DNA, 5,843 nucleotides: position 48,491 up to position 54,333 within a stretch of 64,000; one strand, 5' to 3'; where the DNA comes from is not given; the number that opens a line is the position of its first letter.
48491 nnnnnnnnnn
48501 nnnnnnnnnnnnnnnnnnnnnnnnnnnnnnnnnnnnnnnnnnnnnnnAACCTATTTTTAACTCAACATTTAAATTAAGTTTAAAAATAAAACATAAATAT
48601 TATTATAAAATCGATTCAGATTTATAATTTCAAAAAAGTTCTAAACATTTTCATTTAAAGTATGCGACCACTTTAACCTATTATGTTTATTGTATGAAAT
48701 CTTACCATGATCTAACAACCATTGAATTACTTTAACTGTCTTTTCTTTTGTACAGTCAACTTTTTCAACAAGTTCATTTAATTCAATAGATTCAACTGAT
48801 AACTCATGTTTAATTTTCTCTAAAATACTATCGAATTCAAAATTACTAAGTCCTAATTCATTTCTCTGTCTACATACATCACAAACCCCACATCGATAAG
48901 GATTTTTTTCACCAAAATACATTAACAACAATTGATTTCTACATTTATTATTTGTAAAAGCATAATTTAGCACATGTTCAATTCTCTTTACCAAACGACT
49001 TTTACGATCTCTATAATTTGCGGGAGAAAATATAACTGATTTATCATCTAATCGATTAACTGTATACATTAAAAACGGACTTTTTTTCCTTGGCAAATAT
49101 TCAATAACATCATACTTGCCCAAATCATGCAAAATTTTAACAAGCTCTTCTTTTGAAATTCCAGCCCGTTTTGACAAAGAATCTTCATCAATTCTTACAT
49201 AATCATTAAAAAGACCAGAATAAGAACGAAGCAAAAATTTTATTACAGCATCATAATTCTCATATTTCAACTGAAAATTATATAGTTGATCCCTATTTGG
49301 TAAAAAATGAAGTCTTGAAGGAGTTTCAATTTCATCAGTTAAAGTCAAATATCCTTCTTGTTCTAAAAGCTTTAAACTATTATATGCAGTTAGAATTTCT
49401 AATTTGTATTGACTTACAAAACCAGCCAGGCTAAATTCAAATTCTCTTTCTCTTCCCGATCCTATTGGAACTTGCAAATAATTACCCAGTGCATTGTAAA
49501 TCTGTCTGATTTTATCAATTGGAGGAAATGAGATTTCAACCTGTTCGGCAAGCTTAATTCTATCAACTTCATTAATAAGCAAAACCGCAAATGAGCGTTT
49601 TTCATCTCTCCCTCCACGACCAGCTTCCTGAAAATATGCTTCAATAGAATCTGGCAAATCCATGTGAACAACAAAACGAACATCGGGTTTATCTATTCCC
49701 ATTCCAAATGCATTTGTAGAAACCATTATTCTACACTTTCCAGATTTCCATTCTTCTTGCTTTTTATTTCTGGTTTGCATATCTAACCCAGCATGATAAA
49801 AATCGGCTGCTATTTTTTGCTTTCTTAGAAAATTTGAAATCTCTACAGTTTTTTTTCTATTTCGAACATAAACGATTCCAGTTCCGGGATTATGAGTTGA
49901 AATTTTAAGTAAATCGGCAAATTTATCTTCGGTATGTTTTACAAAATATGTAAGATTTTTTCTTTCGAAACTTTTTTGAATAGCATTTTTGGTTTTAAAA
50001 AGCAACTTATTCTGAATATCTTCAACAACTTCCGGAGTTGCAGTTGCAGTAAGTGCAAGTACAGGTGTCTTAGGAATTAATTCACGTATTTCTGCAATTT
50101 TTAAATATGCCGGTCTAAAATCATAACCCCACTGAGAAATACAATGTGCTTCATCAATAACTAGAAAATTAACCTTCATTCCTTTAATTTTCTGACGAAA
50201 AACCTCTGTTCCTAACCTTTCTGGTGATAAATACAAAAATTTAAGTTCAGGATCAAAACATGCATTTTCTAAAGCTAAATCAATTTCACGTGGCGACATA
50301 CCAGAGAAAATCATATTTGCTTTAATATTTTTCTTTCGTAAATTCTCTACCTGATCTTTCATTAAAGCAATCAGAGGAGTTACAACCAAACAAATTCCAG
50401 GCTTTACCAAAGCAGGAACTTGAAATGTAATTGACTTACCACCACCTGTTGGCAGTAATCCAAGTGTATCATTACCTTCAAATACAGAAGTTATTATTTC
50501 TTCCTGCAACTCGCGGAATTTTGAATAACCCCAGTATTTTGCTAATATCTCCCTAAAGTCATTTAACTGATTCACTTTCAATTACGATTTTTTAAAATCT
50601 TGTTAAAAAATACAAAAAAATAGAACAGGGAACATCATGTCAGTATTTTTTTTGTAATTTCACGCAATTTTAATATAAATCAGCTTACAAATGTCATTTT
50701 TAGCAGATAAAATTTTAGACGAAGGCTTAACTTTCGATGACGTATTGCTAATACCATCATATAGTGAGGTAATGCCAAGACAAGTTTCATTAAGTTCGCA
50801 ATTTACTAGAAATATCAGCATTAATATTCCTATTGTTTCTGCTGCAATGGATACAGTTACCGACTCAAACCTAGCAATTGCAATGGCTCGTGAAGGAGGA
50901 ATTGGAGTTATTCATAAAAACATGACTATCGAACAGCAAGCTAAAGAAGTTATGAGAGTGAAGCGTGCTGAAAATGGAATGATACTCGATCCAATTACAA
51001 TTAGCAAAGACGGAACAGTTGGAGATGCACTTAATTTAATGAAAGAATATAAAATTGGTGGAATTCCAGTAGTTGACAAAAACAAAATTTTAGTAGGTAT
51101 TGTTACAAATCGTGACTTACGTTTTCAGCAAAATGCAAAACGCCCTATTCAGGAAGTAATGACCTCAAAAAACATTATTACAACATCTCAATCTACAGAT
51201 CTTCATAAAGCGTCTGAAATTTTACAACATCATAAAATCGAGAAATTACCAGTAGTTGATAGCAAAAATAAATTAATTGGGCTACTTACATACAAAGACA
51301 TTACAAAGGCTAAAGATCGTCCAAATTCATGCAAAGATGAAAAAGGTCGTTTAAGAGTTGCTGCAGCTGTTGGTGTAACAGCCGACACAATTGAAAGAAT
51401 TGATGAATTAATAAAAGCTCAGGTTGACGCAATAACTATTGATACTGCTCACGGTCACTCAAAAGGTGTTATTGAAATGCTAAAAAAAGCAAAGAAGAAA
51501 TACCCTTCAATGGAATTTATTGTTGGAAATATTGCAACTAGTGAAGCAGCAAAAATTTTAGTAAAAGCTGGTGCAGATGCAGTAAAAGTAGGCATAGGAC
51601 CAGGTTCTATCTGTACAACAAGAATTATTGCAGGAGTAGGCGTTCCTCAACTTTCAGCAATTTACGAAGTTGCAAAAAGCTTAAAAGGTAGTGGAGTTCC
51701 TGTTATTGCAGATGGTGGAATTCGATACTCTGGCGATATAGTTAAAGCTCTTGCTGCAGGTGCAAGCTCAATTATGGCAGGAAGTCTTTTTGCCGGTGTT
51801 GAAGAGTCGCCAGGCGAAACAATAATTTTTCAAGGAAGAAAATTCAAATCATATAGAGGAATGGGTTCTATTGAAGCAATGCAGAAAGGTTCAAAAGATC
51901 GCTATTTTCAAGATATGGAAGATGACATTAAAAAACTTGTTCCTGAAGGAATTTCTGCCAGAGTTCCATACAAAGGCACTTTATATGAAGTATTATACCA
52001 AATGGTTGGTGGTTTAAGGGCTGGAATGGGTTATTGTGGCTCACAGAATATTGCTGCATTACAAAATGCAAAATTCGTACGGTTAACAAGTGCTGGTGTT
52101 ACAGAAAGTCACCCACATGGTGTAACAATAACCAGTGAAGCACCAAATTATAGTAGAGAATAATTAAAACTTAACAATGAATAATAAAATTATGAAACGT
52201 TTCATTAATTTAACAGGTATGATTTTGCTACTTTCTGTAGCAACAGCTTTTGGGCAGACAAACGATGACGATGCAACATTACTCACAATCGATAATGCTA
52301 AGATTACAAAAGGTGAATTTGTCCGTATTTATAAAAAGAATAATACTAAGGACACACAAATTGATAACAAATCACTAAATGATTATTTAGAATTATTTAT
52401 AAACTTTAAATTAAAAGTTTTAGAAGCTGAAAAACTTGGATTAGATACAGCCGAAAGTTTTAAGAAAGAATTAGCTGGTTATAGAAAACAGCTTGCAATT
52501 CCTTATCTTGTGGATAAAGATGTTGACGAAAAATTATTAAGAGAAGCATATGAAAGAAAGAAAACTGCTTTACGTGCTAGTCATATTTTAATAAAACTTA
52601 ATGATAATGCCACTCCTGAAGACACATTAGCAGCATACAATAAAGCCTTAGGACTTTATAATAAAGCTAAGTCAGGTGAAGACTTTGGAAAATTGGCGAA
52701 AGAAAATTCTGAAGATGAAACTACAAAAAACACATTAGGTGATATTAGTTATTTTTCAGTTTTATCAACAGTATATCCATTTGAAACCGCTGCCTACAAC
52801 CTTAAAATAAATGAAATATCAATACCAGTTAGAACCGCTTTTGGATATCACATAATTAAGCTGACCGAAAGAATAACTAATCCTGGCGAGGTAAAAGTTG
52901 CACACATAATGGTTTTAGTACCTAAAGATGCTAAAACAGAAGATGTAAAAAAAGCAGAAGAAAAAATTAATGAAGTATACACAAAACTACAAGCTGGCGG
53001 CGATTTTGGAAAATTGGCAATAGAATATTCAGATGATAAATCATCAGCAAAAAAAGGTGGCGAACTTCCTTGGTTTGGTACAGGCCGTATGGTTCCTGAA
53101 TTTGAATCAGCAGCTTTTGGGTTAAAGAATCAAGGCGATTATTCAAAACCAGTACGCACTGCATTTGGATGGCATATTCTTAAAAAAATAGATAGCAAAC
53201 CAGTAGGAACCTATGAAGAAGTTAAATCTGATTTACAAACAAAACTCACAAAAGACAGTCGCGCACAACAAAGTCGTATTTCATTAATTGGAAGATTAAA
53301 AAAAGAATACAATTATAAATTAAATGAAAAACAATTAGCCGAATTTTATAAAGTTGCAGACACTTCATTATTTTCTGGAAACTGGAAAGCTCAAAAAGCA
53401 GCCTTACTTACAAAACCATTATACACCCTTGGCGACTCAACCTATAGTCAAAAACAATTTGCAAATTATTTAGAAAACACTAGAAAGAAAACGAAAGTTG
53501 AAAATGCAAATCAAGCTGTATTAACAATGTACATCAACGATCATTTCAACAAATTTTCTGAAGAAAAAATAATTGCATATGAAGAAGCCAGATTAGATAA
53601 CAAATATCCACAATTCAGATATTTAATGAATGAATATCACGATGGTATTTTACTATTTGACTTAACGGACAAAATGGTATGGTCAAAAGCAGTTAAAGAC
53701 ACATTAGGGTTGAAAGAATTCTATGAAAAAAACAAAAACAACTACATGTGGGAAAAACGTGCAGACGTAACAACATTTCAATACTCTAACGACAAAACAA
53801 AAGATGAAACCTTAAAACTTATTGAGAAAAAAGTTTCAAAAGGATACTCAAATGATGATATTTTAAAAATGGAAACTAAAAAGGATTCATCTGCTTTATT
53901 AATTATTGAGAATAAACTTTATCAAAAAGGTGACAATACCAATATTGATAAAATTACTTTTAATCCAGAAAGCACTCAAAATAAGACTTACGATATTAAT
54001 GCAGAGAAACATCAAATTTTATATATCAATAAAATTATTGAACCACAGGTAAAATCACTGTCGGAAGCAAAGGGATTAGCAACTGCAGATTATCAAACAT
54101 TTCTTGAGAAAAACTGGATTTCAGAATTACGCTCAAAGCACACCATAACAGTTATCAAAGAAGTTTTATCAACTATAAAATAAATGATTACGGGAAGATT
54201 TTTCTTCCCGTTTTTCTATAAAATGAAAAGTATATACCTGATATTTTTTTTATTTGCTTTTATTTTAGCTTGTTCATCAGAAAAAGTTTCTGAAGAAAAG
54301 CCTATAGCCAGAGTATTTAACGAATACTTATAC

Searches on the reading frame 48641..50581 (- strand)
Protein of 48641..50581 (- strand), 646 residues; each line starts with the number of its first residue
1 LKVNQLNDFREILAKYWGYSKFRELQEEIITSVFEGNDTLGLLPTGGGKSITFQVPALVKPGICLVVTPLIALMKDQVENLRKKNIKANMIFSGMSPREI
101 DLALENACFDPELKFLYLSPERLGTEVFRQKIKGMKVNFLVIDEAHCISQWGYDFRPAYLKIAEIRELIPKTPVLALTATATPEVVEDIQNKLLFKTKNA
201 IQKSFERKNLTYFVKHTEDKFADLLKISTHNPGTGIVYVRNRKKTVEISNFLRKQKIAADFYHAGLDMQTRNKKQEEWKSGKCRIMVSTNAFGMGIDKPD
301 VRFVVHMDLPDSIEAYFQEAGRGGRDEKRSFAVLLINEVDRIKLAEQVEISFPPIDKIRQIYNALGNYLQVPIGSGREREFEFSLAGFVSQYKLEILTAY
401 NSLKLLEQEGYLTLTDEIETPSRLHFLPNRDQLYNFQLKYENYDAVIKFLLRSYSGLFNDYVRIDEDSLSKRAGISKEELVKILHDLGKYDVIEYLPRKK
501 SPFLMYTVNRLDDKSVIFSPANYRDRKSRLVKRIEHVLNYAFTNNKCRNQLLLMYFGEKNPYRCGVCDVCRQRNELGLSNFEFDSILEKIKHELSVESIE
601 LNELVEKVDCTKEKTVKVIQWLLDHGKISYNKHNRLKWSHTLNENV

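Call 62: search_protein_families(library=pfam, proteins=[window:48641-50581:-], max_evalue=0.00001)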
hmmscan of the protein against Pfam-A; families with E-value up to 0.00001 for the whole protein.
window:48641-50581:- (646 aa): 3 families
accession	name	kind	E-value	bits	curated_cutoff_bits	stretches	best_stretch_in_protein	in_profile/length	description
PF00270.35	DEAD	-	1e-25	90.8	26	1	24-188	2-166/167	DEAD/DEAH box helicase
PF00271.37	Helicase_C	-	1.9e-22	80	23.5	1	220-325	2-108/110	Helicase conserved C-terminal domain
PF16124.10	RecQ_Zn_bind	-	5.9e-11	43.4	25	1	523-571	17-66/66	RecQ zinc-binding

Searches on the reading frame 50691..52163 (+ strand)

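Call 62: search_protein_families(library=pfam, proteins=[window:50691-52163:+], max_evalue=0.00001)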
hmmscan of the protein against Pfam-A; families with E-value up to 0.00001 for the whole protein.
window:50691-52163:+ (490 aa): 4 families
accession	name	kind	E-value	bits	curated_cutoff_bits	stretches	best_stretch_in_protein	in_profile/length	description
PF00478.31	IMPDH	-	2.9e-163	543.2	25.6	1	12-476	1-345/345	IMP dehydrogenase / GMP reductase domain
PF00571.33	CBS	-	1.3e-26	93.1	24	2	97-144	5-52/57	CBS domain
PF03060.21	NMO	-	3.4e-14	53.4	28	1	207-378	76-236/331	Nitronate monooxygenase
PF01070.24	FMN_dh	-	6.1e-10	39.1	24.9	1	271-367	216-305/350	FMN-dependent dehydrogenase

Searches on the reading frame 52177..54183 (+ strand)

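Call 62: search_protein_families(library=pfam, proteins=[window:52177-54183:+], max_evalue=0.00001)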
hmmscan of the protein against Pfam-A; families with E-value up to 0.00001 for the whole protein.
window:52177-54183:+ (668 aa): 3 families
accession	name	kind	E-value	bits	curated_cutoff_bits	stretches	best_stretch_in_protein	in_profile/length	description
PF13616.12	Rotamase_3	-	1.4e-55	187.2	22.5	2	235-340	12-115/116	PPIC-type PPIASE domain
PF00639.27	Rotamase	-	8.6e-54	181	21.7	2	243-338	1-96/97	PPIC-type PPIASE domain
PF13145.12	Rotamase_2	-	2.4e-18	67.5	27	2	249-350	32-120/121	PPIC-type PPIASE domain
